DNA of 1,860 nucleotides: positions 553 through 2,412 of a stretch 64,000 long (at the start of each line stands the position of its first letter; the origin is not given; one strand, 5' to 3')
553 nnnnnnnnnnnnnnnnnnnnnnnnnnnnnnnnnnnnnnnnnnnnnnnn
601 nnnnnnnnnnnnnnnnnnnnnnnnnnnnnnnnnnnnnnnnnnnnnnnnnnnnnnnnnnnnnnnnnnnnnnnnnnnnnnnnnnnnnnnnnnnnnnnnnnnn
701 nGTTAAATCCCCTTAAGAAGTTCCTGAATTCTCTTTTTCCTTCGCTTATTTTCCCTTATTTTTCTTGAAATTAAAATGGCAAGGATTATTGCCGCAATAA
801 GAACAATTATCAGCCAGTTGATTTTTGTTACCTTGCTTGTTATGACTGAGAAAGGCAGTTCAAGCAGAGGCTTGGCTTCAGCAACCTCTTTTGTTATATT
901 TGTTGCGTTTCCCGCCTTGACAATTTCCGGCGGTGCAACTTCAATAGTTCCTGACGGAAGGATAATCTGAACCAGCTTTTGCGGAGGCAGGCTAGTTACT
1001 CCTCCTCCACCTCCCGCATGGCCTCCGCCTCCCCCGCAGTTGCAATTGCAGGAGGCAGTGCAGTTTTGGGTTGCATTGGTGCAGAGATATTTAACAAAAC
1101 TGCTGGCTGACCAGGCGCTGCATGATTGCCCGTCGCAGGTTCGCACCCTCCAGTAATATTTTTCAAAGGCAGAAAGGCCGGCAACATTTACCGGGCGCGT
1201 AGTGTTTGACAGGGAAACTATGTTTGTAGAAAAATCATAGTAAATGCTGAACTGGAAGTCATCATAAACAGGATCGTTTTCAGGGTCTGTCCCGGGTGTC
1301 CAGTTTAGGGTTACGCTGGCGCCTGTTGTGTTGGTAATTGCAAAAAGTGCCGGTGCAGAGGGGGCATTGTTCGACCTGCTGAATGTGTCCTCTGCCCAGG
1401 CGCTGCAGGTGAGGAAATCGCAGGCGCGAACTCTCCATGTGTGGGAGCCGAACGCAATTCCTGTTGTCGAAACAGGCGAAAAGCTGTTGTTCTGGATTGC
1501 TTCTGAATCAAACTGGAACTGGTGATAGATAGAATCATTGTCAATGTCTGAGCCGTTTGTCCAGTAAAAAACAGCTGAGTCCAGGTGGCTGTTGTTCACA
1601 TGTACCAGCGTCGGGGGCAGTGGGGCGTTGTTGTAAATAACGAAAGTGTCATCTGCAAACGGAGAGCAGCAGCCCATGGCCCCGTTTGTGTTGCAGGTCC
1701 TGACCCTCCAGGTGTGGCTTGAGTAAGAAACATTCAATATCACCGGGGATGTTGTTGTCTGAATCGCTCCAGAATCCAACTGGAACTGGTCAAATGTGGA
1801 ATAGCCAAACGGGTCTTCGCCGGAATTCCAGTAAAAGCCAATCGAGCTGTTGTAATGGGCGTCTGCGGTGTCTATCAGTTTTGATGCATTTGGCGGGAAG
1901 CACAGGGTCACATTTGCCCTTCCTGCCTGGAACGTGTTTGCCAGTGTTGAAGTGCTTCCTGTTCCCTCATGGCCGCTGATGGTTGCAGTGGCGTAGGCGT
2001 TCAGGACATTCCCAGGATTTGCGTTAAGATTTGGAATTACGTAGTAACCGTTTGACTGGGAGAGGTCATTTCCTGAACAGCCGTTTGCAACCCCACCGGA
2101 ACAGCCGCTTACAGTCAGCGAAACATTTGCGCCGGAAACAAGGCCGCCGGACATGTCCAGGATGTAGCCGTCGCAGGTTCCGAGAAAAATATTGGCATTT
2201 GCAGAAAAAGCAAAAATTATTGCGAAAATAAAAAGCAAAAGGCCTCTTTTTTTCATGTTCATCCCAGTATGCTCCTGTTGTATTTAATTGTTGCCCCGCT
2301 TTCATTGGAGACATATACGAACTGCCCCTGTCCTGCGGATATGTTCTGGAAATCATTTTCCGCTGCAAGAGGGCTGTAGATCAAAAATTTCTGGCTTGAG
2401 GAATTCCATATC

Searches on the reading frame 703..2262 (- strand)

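Call 49: search_protein_families(library=pfam, proteins=[window:703-2262:-], max_evalue=0.001)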
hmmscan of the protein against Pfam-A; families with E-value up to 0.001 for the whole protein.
window:703-2262:- (519 aa): 2 families
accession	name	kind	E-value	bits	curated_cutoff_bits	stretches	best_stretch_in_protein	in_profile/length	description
PF00041.27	fn3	-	2.4e-06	28.1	25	1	302-389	1-82/84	Fibronectin type III domain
PF25788.1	Ig_Rha78A_N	-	5.9e-05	23.7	27.4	0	348-390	56-99/105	Rha78A-like, N-terminal immunoglobulin domain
